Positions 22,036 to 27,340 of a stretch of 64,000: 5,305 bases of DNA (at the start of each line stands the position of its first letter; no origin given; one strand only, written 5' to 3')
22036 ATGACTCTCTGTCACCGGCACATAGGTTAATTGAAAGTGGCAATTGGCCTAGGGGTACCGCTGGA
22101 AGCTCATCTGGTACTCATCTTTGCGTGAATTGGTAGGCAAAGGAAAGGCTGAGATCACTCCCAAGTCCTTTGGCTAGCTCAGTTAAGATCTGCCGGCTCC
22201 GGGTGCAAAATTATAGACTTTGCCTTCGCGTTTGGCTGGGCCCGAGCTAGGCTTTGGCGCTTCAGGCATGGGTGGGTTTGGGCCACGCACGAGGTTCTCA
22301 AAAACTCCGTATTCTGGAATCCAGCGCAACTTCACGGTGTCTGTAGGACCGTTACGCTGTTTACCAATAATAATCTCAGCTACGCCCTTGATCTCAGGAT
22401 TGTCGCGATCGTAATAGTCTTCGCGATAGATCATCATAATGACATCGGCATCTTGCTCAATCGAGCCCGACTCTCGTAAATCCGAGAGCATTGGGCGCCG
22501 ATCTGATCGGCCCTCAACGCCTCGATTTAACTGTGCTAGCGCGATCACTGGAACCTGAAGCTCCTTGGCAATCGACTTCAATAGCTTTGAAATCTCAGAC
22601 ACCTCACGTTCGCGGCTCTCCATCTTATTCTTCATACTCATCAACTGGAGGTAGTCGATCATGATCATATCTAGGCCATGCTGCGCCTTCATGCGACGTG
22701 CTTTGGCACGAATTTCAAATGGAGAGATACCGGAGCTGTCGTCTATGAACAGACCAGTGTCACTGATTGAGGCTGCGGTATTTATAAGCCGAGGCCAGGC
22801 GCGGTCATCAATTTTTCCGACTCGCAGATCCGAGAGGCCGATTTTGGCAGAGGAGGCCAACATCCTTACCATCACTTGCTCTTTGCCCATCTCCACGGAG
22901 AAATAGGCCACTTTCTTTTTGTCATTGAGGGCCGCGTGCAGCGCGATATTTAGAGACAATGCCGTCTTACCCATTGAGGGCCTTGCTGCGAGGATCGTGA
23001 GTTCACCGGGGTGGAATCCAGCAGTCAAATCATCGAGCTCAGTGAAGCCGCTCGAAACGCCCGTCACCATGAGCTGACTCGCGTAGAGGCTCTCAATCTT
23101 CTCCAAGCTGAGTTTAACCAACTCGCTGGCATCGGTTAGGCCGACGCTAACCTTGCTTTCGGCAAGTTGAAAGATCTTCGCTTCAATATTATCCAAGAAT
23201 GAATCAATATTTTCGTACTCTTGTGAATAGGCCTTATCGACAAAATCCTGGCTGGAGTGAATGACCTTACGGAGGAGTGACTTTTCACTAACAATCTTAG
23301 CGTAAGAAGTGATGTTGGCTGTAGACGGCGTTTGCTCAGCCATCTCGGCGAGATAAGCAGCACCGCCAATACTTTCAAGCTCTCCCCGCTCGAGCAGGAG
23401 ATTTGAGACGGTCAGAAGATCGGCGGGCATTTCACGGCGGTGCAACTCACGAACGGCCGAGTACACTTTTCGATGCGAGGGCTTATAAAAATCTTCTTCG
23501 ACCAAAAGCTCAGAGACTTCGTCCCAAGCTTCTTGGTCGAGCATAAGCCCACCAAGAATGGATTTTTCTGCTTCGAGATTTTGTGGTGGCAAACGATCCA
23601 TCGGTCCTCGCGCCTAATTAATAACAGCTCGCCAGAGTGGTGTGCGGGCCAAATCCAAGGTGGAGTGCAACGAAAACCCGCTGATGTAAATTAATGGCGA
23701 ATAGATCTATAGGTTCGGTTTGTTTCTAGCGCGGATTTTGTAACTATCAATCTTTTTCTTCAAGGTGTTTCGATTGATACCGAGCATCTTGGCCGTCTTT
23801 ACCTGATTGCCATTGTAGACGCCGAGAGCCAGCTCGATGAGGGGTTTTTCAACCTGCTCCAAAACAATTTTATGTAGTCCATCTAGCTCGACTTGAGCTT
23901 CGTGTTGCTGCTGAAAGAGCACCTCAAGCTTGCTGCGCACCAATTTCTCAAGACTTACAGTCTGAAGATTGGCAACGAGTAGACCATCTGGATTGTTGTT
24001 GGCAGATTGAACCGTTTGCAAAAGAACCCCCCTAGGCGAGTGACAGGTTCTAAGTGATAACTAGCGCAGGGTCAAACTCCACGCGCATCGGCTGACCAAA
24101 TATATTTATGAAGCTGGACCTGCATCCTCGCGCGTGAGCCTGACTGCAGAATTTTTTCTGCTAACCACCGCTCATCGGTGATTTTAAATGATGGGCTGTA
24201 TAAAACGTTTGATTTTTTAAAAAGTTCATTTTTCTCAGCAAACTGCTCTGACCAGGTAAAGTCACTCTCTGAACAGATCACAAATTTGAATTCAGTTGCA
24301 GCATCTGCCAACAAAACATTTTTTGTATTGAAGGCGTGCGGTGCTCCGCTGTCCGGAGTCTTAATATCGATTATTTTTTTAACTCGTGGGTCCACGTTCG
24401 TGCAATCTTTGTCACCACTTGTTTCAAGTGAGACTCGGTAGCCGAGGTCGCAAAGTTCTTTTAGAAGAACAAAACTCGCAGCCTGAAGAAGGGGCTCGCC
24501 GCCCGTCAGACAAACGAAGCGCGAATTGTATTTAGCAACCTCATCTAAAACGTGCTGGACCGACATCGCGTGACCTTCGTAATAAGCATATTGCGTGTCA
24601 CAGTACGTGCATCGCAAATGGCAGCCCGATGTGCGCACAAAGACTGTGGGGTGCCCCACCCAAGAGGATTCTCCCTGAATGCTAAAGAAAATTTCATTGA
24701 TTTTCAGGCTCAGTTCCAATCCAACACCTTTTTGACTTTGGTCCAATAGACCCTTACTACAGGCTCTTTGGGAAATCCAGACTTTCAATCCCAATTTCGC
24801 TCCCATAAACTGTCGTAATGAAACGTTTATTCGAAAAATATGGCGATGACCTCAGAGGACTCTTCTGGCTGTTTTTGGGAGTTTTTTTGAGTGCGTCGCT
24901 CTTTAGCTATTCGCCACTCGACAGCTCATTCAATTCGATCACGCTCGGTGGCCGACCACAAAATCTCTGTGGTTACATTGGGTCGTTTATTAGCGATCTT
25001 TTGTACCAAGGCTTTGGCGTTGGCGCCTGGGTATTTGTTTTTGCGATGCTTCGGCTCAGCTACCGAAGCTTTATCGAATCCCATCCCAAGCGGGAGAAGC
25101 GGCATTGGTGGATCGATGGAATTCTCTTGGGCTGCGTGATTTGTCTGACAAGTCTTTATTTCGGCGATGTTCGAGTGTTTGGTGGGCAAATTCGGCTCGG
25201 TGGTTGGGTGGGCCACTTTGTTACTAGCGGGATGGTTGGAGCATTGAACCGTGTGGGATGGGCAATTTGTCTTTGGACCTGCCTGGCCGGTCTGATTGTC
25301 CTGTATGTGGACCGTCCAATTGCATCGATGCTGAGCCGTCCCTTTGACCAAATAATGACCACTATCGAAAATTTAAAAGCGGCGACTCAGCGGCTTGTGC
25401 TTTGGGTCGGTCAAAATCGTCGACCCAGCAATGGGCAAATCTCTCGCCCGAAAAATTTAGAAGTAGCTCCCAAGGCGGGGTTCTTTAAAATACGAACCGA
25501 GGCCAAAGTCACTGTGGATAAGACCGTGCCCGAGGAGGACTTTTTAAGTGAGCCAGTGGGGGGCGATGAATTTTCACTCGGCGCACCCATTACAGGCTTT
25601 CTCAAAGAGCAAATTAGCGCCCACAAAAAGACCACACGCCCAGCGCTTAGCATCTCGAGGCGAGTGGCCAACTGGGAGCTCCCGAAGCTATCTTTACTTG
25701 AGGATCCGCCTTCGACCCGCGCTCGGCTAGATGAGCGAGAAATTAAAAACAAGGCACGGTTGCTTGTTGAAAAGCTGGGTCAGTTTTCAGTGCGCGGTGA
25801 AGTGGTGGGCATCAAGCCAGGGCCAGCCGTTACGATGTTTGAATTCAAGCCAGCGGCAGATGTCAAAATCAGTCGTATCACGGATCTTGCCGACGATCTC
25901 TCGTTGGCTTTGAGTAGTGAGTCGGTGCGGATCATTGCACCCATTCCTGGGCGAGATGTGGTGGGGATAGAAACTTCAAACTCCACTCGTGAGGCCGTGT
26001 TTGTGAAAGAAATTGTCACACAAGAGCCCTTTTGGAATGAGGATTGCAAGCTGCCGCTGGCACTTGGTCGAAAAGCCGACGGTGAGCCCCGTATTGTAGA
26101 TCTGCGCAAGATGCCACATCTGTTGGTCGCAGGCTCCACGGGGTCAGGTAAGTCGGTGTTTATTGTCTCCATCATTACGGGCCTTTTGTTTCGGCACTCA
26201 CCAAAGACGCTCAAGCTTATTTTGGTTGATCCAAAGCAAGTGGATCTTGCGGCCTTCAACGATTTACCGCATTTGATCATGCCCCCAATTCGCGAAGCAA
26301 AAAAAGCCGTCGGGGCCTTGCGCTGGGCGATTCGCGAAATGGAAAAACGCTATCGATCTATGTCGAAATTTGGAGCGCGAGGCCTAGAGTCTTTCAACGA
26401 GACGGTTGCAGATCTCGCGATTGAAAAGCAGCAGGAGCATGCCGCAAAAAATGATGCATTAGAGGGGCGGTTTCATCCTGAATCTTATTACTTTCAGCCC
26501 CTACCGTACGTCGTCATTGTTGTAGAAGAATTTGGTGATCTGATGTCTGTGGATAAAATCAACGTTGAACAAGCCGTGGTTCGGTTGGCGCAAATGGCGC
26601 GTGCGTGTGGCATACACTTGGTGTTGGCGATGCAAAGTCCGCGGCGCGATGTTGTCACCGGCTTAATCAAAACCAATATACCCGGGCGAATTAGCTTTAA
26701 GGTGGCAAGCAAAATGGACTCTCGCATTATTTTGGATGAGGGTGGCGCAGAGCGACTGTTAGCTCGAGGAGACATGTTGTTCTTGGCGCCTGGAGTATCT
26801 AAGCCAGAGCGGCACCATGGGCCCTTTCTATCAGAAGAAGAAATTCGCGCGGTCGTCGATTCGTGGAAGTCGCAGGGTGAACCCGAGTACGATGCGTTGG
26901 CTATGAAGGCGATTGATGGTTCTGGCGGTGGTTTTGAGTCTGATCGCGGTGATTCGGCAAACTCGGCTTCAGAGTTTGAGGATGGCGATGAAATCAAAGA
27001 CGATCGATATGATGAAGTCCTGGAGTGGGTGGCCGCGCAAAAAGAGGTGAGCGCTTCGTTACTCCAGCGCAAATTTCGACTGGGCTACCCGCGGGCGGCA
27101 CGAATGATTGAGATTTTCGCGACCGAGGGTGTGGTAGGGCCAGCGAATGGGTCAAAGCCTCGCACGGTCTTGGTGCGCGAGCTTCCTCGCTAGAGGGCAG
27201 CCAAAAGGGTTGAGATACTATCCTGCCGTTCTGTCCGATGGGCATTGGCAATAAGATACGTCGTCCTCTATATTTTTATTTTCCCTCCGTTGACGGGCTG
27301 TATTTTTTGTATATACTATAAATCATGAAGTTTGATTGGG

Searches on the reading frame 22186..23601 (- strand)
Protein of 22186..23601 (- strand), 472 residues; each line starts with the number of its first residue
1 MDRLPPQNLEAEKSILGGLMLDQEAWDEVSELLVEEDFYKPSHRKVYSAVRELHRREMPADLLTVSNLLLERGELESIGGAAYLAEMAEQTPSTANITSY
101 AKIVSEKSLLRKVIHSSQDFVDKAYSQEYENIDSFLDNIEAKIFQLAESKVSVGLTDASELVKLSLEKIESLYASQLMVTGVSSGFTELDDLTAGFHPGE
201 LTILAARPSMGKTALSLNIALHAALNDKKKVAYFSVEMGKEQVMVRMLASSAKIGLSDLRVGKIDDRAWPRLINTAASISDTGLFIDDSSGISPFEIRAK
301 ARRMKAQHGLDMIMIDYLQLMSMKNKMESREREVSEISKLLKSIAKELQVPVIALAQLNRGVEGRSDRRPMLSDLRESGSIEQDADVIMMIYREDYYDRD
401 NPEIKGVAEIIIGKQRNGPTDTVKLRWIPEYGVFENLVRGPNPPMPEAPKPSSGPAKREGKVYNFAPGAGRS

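Call 52: search_protein_families(library=pfam, proteins=[window:22186-23601:-], max_evalue=0.00001)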
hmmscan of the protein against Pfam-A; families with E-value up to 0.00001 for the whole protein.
window:22186-23601:- (472 aa): 3 families
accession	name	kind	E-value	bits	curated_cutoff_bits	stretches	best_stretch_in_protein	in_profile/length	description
PF03796.21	DnaB_C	-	1e-105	353.2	27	1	181-436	1-255/255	DnaB-like helicase C terminal domain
PF00772.26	DnaB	-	6.1e-36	123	23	1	5-106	2-103/103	DnaB-like helicase N terminal domain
PF13481.12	AAA_25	-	1.3e-14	54.7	27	1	180-358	13-190/195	AAA domain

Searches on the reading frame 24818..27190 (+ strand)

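Call 52: search_protein_families(library=pfam, proteins=[window:24818-27190:+], max_evalue=0.00001)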
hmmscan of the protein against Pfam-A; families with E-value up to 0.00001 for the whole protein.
window:24818-27190:+ (791 aa): 4 families
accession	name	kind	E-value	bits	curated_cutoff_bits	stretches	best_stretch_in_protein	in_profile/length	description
PF01580.24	FtsK_SpoIIIE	-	1.2e-52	179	24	1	397-608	3-219/221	FtsK/SpoIIIE family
PF13491.11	FtsK_4TM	-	9.6e-31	107.2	23.1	1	7-172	2-167/171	4TM region of DNA translocase FtsK/SpoIIIE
PF17854.6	FtsK_alpha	-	1.6e-30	105.7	22.9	1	288-387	1-100/101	FtsK alpha domain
PF09397.16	FtsK_gamma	-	5.9e-22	77.6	30.6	1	727-786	3-62/63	Ftsk gamma domain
